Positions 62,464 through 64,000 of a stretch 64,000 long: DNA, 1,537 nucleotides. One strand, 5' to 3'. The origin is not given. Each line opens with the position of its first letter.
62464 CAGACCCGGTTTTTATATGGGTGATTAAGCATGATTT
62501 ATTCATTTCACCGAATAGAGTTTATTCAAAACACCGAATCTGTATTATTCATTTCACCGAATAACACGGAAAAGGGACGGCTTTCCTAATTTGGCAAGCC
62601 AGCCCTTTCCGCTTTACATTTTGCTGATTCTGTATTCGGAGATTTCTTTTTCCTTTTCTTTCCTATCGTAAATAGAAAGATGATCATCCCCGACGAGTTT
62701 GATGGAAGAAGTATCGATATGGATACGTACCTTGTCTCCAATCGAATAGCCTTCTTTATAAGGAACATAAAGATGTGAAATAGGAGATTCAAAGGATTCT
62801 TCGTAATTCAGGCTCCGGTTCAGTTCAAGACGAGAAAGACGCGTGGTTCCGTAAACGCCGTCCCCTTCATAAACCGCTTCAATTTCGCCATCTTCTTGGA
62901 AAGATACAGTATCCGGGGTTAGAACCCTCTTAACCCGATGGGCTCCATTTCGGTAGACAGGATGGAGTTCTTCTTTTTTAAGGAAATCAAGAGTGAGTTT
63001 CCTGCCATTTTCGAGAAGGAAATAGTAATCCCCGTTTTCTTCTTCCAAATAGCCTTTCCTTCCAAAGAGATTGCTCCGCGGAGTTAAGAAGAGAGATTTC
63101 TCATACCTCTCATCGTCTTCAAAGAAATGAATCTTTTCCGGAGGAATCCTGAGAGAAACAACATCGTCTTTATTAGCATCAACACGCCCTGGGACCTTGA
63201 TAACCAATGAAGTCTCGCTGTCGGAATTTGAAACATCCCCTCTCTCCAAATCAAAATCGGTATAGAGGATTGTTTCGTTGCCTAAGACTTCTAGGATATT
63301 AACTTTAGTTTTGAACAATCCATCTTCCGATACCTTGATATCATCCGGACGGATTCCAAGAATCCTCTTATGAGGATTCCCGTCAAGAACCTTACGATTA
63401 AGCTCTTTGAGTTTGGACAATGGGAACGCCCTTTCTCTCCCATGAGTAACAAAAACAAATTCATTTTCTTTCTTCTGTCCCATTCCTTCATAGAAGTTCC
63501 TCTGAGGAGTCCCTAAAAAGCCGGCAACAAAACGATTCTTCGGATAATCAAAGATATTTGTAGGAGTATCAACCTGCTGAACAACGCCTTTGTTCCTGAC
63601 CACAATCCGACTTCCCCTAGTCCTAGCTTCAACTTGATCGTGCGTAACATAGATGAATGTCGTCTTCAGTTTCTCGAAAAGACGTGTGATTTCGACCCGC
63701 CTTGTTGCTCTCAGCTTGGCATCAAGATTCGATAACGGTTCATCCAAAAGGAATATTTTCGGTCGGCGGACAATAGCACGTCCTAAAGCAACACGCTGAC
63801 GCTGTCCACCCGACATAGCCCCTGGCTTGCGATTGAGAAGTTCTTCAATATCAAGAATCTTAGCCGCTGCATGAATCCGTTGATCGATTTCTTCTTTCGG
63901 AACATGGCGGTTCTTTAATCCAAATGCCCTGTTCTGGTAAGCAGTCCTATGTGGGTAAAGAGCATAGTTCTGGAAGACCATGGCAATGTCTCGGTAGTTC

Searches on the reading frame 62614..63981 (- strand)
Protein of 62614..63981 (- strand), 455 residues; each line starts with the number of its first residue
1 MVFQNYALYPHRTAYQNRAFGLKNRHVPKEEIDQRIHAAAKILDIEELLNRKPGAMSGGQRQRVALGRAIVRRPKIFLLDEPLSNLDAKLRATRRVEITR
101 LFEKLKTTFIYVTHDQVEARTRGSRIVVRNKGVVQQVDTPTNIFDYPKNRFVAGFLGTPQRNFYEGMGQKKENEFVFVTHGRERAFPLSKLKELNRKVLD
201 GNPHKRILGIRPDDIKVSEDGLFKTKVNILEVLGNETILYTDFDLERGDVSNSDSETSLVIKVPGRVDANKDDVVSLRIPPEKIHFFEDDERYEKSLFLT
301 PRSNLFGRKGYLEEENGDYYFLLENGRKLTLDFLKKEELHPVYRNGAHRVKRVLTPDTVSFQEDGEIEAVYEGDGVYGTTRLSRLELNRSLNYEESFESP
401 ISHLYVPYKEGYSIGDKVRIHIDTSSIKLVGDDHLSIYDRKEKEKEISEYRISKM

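Call 31: search_protein_families(library=ncbifam, proteins=[window:62614-63981:-], max_evalue=0.01)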
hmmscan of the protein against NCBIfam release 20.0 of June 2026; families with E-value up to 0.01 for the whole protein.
window:62614-63981:- (455 aa): 175 families (the best 25 are shown)
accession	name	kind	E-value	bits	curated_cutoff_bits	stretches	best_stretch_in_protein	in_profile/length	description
NF008653.0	PRK11650.1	subfamily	2.1e-90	303.3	432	1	1-292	80-352/357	sn-glycerol-3-phosphate ABC transporter ATP-binding protein UgpC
NF008233.0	PRK11000.1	equivalog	3.5e-78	263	568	1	1-297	79-363/369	maltose/maltodextrin ABC transporter ATP-binding protein MalK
NF040933.2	ABC_arch_GlcV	equivalog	1.6e-61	208.2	450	1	1-287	87-357/357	glucose ABC transporter ATP-binding protein GlcV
TIGR01187.1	potA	subfamily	2.6e-61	207.5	355.6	1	1-219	46-256/325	polyamine ABC transporter ATP-binding protein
NF006987.0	PRK09452.1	equivalog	3.9e-59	200.2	482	1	2-219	94-303/378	spermidine/putrescine ABC transporter ATP-binding protein PotA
TIGR03265.1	PhnT2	equivalog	2.9e-57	194.5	457.7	1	1-246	80-315/353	putative 2-aminoethylphosphonate ABC transporter ATP-binding protein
NF043075.1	MMSYN1_0197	equivalog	1.6e-55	188.4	550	1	2-170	79-245/341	spermidine/putrescine ABC transporter ATP-binding protein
NF040840.2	tungstate_WtpC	equivalog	2.6e-51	175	440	1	1-229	76-290/347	tungstate ABC transporter ATP-binding protein WtpC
NF008621.0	PRK11607.1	equivalog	5.4e-50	170.3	613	1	1-220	95-307/377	putrescine ABC transporter ATP-binding subunit PotG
NF008513.0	PRK11432.1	equivalog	4.1e-49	167.4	496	1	1-232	82-300/351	ferric ABC transporter ATP-binding protein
TIGR03258.1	PhnT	equivalog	1.3e-46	159.3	499.15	1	1-162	84-246/359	2-aminoethylphosphonate ABC transport system ATP-binding subunit PhnT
TIGR00968.1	3a0106s01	subfamily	2.9e-46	157.9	342.75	1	2-158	77-233/237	sulfate ABC transporter ATP-binding protein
NF008105.0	PRK10851.1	equivalog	2.7e-41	141.5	502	1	2-158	79-239/362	sulfate/thiosulfate ABC transporter ATP-binding protein CysA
TIGR01186.1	proV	subfamily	2.4e-37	128.9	326.6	1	1-158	75-232/363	betaine/proline/choline family ABC transporter ATP-binding protein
TIGR03415.1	ABC_choXWV_ATP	equivalog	2.5e-35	122.2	483.75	1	1-156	110-265/382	choline ABC transporter ATP-binding protein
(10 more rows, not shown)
